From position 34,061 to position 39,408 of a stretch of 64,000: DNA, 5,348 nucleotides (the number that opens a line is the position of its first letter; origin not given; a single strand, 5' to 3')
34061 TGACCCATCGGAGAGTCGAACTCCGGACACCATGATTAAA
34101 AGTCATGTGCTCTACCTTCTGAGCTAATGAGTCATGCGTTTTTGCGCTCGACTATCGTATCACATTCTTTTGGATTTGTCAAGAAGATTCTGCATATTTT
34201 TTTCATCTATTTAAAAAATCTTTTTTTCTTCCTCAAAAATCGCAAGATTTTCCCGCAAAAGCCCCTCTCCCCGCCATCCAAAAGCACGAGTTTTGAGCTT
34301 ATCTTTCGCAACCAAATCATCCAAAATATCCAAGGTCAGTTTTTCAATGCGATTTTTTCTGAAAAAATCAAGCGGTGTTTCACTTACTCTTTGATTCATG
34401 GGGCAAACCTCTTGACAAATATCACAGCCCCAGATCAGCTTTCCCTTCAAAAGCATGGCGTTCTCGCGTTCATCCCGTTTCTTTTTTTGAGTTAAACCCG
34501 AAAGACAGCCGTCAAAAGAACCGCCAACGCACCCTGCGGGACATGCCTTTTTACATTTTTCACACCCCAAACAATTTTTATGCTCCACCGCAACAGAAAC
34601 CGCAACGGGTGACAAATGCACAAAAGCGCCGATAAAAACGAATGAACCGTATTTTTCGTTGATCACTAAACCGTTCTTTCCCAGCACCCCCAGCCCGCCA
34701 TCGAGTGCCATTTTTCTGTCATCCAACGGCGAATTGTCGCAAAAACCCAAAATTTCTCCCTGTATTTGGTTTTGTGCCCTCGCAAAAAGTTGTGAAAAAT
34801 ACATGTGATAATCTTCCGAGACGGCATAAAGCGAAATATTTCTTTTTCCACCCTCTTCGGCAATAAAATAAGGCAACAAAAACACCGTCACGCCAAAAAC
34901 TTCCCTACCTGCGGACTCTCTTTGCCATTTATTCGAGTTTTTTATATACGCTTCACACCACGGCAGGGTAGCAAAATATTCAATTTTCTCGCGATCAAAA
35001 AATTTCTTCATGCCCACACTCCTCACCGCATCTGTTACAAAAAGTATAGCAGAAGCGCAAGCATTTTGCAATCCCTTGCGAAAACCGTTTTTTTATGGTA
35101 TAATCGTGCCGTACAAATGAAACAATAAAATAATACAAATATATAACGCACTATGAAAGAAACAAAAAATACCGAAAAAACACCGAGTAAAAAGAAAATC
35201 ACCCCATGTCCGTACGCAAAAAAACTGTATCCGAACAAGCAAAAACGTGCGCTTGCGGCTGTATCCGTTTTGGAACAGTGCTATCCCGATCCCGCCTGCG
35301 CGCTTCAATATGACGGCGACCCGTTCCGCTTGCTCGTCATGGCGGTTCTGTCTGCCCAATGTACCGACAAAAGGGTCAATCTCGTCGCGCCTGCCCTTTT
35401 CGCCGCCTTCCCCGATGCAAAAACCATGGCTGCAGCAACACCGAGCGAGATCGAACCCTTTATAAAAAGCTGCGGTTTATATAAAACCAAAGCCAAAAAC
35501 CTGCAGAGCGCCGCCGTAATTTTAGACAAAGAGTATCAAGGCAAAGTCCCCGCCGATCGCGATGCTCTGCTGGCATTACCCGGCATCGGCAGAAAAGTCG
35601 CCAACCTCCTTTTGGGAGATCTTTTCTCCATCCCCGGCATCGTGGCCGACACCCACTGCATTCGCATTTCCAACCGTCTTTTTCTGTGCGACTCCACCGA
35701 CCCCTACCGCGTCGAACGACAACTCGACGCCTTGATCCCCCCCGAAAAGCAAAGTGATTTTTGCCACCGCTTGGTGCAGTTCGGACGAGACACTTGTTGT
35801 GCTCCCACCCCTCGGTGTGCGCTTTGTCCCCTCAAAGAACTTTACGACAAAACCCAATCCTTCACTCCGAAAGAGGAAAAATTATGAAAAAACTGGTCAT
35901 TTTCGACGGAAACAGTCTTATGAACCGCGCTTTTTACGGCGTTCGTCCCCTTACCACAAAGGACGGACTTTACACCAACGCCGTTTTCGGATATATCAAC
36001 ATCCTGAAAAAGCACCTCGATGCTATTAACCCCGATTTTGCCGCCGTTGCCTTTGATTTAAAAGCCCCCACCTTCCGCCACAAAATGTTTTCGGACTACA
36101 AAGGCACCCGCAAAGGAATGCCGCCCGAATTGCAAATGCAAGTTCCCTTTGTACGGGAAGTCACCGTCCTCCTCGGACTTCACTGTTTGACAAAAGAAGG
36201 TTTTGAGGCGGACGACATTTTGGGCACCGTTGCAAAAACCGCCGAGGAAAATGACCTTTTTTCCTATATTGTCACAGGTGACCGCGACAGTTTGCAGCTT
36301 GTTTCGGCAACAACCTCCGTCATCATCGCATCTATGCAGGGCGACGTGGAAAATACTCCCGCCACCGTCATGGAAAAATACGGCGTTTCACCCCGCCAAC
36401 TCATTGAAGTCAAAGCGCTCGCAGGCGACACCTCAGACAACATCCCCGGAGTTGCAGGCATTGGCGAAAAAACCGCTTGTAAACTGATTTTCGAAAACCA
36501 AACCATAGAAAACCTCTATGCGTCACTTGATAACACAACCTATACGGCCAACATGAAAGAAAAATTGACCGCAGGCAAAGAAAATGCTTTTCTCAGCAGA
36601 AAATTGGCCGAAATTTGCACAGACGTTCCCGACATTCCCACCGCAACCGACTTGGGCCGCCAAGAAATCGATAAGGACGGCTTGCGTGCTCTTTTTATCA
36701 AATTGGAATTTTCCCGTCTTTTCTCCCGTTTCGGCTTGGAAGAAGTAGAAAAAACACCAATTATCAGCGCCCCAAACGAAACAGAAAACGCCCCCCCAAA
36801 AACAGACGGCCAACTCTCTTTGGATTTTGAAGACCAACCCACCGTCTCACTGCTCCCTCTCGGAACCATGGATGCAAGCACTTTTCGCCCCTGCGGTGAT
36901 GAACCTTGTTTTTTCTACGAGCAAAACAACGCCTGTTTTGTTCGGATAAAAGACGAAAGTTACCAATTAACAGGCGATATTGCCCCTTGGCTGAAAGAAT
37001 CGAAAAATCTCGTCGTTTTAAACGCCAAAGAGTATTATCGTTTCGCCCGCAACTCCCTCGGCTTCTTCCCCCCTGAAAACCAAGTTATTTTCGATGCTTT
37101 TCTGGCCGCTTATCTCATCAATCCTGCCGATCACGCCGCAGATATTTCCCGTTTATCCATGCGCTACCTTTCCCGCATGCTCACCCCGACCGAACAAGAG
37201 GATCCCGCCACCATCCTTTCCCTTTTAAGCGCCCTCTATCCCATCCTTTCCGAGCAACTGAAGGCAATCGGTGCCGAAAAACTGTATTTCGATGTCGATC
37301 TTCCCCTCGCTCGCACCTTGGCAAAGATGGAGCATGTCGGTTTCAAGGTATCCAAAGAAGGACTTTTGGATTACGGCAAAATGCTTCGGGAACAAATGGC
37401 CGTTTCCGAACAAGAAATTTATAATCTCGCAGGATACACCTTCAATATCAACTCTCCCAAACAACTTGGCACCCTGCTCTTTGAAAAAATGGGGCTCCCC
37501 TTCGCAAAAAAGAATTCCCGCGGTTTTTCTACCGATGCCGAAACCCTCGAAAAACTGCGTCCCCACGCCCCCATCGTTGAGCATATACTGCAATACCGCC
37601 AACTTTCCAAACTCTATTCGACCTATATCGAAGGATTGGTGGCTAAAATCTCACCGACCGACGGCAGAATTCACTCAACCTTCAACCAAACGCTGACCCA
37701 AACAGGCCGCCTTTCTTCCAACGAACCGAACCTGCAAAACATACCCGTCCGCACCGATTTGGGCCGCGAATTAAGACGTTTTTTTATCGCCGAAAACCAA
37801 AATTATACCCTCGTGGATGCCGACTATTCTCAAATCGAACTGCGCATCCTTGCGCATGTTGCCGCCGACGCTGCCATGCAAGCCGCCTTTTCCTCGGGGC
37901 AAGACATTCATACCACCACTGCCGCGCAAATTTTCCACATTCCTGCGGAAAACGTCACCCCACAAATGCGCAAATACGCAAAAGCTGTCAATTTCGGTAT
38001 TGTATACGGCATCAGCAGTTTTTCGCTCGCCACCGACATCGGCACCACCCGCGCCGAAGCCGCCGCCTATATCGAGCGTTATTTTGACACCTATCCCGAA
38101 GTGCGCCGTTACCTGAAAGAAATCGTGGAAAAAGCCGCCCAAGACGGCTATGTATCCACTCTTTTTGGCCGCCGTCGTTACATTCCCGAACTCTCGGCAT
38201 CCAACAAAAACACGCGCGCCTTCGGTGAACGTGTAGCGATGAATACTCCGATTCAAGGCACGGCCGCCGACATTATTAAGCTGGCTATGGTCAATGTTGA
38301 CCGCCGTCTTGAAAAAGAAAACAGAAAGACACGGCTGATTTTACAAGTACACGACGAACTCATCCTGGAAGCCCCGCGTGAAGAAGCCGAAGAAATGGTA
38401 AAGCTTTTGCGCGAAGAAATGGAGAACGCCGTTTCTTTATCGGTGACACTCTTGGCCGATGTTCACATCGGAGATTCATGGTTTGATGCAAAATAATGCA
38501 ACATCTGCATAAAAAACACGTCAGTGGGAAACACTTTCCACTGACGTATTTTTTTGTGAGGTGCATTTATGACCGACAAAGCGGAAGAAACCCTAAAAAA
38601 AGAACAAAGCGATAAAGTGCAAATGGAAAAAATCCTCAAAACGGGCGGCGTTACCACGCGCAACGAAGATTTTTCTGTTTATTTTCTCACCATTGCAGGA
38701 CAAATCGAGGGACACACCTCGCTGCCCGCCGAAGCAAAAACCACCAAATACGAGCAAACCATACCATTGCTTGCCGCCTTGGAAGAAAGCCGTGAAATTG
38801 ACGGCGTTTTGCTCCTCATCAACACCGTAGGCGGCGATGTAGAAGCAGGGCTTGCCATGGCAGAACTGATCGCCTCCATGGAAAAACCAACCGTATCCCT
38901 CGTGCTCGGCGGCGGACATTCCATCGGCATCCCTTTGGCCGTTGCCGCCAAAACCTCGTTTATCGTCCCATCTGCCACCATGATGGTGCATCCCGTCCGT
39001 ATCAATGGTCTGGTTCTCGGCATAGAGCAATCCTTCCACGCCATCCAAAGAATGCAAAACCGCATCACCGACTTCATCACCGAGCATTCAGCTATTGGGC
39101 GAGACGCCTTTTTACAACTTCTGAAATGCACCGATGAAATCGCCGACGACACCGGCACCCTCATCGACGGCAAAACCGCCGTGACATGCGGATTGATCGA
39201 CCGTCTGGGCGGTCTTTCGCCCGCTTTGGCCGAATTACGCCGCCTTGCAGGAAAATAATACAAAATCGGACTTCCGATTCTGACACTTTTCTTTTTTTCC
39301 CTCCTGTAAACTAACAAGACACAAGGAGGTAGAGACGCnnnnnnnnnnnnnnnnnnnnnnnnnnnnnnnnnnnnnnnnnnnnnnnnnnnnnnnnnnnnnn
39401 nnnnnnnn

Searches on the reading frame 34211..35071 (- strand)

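Call 19: search_protein_families(library=pfam, proteins=[window:34211-35071:-], max_evalue=0.0001)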
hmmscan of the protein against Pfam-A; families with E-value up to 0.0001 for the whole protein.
window:34211-35071:- (286 aa): 5 families
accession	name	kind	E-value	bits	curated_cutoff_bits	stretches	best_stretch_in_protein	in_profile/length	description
PF13484.11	Fer4_16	-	6.1e-10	40.2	30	1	166-226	1-66/66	4Fe-4S double cluster binding domain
PF13237.11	Fer4_10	-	1.1e-06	29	25.5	0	163-194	5-22/53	4Fe-4S dicluster domain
PF12838.12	Fer4_7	-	1.5e-06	29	27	0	160-181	31-52/52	4Fe-4S dicluster domain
PF13187.11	Fer4_9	-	1.8e-06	28.3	27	0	165-181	35-51/52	4Fe-4S dicluster domain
PF14697.11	Fer4_21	-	1.9e-06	28.3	35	0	161-182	35-57/59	4Fe-4S dicluster domain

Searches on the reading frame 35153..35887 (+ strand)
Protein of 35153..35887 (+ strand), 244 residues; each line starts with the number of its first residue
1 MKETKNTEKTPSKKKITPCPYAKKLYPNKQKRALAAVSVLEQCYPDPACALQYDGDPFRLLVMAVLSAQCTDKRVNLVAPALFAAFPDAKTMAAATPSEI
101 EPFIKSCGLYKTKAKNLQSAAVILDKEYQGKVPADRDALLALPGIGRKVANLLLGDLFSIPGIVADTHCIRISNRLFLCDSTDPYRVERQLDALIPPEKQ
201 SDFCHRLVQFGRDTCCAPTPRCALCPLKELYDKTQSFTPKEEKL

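Call 19: search_protein_families(library=pfam, proteins=[window:35153-35887:+], max_evalue=0.0001)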
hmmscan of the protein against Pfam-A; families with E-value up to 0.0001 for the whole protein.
window:35153-35887:+ (244 aa): 2 families
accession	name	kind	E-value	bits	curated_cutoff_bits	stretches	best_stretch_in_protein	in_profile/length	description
PF00730.31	HhH-GPD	-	4.4e-23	82.1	26.2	1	62-197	1-108/108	HhH-GPD superfamily base excision DNA repair protein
PF00633.29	HHH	-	7.1e-08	32.4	24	1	127-154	1-28/30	Helix-hairpin-helix motif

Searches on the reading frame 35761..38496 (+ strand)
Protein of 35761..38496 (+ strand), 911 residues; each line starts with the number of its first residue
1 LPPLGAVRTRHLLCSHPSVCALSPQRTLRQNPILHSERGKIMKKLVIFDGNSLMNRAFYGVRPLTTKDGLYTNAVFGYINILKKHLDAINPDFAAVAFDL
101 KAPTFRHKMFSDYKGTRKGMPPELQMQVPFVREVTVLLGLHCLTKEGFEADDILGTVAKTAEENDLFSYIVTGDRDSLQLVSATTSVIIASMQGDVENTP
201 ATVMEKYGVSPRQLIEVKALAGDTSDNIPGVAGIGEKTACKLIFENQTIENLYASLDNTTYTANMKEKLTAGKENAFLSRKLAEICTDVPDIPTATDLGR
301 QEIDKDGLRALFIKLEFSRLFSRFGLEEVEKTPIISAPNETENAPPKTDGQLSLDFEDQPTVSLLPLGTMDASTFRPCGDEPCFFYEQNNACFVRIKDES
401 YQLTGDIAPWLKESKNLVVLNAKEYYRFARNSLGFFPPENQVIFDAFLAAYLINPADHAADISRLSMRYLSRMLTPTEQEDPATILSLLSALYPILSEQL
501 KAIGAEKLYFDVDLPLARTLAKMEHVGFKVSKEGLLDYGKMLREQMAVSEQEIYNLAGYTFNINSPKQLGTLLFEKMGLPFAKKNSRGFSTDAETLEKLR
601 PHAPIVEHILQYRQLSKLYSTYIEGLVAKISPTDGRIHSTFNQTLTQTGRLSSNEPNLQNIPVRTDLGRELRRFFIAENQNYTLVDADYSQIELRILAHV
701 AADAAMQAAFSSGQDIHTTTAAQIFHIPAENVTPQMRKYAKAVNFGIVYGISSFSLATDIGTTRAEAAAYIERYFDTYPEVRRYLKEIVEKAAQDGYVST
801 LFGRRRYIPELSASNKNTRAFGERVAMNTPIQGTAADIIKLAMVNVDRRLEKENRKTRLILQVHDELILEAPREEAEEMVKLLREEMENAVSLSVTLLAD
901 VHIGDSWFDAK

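Call 19: search_protein_families(library=pfam, proteins=[window:35761-38496:+], max_evalue=0.0001)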
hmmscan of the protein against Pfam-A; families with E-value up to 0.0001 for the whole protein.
window:35761-38496:+ (911 aa): 4 families
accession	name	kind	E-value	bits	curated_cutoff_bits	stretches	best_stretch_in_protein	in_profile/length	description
PF00476.26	DNA_pol_A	-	9.7e-162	538.7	34.3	1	535-908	4-380/381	DNA polymerase family A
PF02739.22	5_3_exonuc_N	-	2.5e-51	174.1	34.3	1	44-208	1-164/164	5'-3' exonuclease, N-terminal resolvase-like domain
PF01367.25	5_3_exonuc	-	2.3e-28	98.9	40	1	209-305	1-96/97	5'-3' exonuclease, C-terminal SAM fold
PF22619.2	DNA_polI_exo1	-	6.2e-05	23.3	27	0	387-472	22-103/140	DNA polymerase I, ribonuclease H-like domain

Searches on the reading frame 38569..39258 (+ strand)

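Call 19: search_protein_families(library=pfam, proteins=[window:38569-39258:+], max_evalue=0.0001)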
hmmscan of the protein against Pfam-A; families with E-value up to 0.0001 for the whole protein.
window:38569-39258:+ (229 aa): 2 families
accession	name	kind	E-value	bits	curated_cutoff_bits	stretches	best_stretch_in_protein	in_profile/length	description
PF00574.28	CLP_protease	-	7.3e-21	75.3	20.2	1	50-212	19-177/182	Clp protease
PF25145.1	NfeD1b_N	-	8.2e-06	26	40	1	73-138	27-92/189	NfeD1b, N-terminal domain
